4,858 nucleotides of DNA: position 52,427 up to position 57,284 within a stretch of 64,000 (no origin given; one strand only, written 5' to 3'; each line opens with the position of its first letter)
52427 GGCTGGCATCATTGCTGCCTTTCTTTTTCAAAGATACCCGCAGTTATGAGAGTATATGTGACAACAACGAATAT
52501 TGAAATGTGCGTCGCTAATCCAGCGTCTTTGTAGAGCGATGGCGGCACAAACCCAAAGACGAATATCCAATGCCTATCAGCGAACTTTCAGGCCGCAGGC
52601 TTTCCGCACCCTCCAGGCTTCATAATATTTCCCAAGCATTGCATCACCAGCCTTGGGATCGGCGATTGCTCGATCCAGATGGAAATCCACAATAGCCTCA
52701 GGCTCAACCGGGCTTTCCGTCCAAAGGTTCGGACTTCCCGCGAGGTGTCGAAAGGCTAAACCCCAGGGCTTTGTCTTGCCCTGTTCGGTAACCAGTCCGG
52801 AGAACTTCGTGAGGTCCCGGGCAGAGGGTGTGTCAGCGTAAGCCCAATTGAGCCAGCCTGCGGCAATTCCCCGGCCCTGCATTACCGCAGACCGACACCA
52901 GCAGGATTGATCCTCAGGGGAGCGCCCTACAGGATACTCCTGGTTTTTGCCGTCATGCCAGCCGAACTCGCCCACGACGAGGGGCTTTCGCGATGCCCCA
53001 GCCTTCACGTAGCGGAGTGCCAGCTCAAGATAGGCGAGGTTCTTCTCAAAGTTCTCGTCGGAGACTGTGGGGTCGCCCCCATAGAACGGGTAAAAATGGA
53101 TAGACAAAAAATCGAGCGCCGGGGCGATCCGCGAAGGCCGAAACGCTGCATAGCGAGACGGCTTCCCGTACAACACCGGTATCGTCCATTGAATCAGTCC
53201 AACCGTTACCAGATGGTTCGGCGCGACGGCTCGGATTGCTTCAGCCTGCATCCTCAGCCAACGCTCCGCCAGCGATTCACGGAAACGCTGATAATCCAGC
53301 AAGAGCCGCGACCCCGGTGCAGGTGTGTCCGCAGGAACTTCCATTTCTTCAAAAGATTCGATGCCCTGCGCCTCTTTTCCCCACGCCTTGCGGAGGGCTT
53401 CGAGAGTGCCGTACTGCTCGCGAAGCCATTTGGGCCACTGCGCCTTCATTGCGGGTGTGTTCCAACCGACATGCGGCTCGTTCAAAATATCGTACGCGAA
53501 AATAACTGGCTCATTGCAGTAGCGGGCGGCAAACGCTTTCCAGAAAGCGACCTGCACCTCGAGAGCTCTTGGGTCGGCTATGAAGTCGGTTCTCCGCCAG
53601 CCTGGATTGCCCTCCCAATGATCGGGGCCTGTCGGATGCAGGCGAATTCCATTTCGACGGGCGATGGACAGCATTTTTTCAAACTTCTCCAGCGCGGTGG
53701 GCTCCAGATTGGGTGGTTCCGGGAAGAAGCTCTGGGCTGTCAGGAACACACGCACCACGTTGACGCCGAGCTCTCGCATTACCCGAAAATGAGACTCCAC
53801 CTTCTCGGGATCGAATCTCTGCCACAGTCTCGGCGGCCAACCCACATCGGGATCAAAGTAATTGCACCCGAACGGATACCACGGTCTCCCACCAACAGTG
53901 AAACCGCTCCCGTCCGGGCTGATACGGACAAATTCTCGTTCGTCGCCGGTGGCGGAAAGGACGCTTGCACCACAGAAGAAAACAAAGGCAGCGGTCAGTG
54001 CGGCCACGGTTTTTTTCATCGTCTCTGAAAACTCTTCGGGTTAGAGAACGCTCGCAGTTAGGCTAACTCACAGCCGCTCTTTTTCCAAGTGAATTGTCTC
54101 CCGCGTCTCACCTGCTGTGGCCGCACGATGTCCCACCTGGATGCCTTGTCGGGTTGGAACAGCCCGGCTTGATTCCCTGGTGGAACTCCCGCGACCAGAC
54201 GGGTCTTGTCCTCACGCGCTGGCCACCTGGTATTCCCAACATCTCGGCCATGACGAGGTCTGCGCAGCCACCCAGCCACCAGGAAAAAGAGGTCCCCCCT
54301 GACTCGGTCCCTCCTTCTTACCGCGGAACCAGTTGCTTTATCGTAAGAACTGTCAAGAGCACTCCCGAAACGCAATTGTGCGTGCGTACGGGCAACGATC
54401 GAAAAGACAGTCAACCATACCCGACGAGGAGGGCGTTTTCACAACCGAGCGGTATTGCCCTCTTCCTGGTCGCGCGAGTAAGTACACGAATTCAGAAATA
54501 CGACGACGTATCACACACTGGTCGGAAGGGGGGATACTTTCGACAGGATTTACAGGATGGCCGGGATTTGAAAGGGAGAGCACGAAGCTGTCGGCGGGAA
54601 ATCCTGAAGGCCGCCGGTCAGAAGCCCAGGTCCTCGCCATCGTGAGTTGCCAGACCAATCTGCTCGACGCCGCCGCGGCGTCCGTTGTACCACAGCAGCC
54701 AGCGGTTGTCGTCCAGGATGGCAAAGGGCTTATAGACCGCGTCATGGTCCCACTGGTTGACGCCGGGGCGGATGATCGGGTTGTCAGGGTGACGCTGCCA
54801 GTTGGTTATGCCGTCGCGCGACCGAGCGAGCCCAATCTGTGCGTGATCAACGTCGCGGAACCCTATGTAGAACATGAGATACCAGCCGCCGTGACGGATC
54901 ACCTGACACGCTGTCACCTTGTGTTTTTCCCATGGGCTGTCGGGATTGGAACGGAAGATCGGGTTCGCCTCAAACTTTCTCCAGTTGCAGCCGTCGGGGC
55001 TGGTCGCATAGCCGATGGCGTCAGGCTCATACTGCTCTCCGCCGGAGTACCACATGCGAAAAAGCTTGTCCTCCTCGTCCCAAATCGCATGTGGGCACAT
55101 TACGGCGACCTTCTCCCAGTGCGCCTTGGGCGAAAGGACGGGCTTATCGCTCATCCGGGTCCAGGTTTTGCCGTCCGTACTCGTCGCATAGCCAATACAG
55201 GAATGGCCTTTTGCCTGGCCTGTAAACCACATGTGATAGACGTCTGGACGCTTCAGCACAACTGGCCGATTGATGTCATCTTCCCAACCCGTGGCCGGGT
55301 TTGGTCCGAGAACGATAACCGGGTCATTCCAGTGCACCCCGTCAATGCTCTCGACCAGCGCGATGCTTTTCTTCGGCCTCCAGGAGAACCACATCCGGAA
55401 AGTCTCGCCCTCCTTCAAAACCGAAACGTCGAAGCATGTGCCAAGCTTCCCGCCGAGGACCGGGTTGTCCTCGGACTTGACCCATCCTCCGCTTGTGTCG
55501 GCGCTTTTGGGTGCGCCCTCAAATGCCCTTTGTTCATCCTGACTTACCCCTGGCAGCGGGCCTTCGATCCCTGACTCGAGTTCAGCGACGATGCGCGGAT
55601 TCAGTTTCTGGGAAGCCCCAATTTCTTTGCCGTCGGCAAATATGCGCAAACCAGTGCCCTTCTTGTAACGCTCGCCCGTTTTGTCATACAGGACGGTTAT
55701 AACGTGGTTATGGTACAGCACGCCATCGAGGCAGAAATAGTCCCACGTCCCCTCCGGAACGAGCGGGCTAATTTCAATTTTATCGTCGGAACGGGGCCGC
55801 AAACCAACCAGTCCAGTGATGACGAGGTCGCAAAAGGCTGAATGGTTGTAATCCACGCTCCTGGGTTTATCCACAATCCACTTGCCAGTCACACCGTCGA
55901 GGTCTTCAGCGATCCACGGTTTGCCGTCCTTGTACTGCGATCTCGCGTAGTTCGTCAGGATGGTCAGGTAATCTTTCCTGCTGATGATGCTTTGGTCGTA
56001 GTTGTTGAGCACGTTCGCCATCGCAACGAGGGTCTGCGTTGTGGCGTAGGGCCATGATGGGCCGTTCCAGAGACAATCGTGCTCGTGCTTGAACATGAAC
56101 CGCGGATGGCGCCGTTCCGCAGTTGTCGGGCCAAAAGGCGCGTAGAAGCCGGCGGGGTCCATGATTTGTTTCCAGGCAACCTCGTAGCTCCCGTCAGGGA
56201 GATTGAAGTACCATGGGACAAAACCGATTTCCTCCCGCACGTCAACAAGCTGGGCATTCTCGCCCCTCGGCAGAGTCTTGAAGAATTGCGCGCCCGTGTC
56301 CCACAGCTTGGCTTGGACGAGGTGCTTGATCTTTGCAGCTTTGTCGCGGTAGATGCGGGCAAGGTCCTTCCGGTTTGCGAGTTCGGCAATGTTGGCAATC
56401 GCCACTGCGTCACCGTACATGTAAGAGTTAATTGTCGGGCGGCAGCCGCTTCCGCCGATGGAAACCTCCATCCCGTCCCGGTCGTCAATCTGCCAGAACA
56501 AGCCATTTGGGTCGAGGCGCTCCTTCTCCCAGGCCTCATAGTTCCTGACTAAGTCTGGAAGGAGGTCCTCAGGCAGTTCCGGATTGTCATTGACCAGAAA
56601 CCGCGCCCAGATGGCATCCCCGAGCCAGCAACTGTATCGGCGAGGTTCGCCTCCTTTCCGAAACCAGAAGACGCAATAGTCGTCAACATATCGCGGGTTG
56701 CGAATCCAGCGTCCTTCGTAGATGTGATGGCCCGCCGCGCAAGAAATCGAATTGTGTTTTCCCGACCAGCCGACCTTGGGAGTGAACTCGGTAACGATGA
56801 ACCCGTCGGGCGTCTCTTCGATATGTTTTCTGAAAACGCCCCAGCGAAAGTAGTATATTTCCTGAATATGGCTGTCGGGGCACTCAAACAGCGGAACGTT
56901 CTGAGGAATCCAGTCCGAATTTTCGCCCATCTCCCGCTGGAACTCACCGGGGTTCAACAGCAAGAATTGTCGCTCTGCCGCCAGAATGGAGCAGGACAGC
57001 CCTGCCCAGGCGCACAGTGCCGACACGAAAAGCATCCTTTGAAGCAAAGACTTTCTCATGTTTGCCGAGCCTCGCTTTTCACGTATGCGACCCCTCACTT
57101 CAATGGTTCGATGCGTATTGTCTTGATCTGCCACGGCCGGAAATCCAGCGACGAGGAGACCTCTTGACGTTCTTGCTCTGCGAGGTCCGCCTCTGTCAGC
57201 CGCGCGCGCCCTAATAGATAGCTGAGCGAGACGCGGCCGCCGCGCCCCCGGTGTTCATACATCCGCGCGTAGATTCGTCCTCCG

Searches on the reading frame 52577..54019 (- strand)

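Call 28: search_protein_families(library=pfam, proteins=[window:52577-54019:-], max_evalue=0.00001)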
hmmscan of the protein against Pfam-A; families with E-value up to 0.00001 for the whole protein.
window:52577-54019:- (480 aa): 2 families
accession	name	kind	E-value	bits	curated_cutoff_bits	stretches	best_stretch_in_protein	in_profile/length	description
PF02449.21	Glyco_hydro_42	-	4.9e-23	82.5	21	1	140-381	96-327/376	Beta-galactosidase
PF00150.24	Cellulase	-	6.5e-17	62.3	23.5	1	73-212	22-157/272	Cellulase (glycosyl hydrolase family 5)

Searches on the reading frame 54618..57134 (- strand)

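Call 28: search_protein_families(library=pfam, proteins=[window:54618-57134:-], max_evalue=0.00001)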
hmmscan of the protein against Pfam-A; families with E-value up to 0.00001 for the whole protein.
window:54618-57134:- (838 aa): 4 families
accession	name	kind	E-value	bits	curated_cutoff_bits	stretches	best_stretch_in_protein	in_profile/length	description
PF22422.2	MGH1-like_GH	-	8.6e-83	279.3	27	1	127-432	2-356/356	Mannosylglycerate hydrolase MGH1-like glycoside hydrolase domain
PF03633.20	Glyco_hydro_65C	-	1.3e-08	34.9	22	1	447-505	3-60/62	Glycosyl hydrolase family 65, C-terminal domain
PF04616.20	Glyco_hydro_43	-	2.6e-08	34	32.2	1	557-821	3-264/288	Glycosyl hydrolases family 43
PF04041.19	Glyco_hydro_130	-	1.4e-06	28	26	0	753-830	55-129/320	beta-1,4-mannooligosaccharide phosphorylase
